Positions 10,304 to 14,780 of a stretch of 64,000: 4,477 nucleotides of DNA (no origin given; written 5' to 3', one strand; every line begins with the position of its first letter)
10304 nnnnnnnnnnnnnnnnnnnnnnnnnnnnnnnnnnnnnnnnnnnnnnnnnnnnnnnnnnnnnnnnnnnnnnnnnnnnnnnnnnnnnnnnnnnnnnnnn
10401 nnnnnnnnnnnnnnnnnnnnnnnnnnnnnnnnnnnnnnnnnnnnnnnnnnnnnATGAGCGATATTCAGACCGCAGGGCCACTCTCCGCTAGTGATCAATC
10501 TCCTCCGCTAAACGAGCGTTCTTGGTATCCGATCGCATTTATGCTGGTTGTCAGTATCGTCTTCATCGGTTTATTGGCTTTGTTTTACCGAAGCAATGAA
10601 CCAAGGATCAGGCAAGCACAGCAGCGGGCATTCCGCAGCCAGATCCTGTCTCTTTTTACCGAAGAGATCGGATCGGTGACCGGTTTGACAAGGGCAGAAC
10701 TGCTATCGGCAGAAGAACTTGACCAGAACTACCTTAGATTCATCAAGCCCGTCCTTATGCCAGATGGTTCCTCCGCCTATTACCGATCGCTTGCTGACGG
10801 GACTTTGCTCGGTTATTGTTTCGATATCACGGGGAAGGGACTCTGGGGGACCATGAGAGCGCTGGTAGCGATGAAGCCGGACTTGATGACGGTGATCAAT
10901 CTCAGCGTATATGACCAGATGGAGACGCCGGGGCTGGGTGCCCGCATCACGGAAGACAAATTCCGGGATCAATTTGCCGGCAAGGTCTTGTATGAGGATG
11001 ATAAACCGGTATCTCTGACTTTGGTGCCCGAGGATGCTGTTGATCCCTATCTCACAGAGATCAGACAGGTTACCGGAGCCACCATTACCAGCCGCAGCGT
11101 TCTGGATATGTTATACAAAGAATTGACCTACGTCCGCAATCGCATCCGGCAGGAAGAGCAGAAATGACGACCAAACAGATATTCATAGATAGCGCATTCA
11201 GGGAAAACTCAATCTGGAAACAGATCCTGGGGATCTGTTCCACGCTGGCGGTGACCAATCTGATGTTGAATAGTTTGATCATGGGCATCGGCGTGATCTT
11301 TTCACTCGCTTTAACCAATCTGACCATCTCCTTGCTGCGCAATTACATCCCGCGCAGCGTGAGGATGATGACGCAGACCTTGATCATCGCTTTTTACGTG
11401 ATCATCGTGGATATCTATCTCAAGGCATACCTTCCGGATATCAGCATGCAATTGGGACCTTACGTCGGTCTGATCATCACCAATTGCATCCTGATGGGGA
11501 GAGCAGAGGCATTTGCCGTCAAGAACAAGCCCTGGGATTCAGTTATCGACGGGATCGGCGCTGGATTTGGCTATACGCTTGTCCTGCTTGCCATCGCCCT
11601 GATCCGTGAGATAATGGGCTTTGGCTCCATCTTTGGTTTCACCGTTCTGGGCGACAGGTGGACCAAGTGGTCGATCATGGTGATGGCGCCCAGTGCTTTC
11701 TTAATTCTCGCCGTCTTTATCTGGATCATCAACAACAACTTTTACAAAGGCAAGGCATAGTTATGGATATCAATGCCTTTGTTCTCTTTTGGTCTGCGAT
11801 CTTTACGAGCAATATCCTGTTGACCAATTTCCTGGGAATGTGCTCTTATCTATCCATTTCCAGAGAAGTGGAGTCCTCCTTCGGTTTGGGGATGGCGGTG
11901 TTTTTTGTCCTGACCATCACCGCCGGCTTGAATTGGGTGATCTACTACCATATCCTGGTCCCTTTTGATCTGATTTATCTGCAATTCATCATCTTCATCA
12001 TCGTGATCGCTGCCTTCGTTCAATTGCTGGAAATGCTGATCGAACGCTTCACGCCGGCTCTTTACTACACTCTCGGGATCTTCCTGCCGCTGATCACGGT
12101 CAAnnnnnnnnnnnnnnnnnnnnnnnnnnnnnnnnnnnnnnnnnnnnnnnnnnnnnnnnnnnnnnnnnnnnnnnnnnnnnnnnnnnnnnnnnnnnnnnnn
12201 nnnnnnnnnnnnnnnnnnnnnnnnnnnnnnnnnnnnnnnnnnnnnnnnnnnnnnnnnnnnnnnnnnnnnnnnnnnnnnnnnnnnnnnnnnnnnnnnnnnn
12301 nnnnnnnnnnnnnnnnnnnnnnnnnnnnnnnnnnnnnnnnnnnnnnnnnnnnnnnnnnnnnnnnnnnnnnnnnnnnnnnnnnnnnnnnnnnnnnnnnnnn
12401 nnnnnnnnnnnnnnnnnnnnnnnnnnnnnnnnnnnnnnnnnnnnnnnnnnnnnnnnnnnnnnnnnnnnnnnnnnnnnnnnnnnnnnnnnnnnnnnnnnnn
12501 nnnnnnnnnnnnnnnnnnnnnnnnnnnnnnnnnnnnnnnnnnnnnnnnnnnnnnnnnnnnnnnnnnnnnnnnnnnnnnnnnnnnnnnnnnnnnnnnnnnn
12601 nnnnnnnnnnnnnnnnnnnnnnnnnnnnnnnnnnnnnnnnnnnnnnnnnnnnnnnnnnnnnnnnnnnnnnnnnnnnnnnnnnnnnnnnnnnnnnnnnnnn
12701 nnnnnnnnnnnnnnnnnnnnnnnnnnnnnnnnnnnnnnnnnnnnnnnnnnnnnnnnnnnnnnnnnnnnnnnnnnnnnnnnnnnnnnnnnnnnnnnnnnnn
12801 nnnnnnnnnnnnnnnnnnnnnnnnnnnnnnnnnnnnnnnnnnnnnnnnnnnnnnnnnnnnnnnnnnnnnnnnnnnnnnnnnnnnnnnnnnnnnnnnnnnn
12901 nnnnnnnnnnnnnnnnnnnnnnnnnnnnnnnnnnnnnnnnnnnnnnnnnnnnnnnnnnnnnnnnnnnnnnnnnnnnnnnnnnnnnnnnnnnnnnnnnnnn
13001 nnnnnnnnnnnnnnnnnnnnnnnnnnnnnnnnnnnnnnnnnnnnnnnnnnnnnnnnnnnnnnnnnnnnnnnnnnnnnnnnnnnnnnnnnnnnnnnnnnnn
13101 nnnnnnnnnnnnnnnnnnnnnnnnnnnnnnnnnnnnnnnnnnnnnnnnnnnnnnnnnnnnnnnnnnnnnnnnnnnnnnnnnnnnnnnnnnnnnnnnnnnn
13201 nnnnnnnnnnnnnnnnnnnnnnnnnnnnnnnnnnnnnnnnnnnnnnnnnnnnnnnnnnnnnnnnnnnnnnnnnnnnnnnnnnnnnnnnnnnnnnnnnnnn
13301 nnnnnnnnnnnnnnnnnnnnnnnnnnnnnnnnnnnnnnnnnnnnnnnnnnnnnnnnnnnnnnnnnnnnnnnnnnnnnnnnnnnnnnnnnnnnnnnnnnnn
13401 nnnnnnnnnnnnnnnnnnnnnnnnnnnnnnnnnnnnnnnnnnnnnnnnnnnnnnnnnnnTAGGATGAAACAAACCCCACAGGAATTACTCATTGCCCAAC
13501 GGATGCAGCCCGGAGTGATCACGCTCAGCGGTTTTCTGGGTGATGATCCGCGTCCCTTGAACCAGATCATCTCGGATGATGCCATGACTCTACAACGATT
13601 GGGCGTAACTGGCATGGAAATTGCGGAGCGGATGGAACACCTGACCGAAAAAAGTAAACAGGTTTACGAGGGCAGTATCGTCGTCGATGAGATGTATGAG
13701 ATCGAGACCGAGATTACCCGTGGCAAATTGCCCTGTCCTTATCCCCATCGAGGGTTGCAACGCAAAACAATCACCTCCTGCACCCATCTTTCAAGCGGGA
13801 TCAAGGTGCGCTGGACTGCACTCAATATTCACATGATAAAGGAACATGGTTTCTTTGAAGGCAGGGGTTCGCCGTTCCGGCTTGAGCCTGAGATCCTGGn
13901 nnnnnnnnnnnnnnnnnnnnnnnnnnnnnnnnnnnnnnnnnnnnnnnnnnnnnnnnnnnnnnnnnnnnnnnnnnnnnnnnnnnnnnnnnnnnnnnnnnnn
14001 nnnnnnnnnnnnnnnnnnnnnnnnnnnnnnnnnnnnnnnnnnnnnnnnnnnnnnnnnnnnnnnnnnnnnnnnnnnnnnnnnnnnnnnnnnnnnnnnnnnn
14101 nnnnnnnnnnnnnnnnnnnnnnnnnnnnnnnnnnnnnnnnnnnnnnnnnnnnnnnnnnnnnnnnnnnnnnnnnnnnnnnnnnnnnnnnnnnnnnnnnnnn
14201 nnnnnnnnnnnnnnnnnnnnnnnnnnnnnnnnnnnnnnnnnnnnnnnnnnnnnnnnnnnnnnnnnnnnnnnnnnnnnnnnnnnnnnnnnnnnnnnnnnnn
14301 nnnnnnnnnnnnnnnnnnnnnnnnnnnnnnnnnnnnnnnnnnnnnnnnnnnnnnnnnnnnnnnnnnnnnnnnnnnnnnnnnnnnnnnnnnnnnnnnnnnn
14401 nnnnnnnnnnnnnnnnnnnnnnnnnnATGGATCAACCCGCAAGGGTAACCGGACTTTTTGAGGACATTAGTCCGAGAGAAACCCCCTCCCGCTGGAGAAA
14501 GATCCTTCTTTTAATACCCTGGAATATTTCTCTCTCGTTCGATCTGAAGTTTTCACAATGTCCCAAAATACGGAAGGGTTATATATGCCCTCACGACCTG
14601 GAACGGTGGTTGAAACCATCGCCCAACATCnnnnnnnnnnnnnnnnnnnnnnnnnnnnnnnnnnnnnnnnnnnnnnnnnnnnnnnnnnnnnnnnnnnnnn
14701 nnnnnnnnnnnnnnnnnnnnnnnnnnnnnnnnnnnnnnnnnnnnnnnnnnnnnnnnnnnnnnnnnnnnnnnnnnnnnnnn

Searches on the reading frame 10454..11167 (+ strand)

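Call 56: search_protein_families(library=pfam, proteins=[window:10454-11167:+], max_evalue=0.001)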
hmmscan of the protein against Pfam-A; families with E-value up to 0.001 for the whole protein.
window:10454-11167:+ (237 aa): 1 family
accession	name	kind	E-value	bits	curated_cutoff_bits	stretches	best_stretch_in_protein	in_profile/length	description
PF04205.19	FMN_bind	-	3.4e-12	47.3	22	1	129-220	1-72/77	FMN-binding domain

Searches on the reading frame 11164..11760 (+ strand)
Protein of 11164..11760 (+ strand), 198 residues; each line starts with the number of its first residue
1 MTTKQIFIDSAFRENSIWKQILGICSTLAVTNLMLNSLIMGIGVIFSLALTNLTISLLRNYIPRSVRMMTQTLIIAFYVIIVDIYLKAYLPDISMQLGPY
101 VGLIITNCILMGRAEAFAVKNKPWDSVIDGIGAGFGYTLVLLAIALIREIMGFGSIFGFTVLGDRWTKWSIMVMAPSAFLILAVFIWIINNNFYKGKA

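Call 56: search_protein_families(library=pfam, proteins=[window:11164-11760:+], max_evalue=0.001)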
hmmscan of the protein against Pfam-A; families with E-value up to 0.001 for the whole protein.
window:11164-11760:+ (198 aa): 1 family
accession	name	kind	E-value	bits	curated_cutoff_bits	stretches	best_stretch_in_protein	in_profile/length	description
PF02508.19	Rnf-Nqr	-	3.9e-57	193.5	23.8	1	4-185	2-173/174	Rnf-Nqr subunit, membrane protein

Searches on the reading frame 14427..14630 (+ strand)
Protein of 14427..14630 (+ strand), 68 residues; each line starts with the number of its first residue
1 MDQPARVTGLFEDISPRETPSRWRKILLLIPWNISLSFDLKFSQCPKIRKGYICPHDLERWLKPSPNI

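Call 34: find_homologous_proteins(query=window:14427-14630:+, max_evalue=10)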
Query seq(68 aa): no candidate shares three 5-residue words with the query. No homologue found.
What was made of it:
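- A search with the longest pseudo-ORF found no protein (call 34). No homologous protein exists among 5.8 billion (call 34).
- Tried and rejected: It found nothing (call 34).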
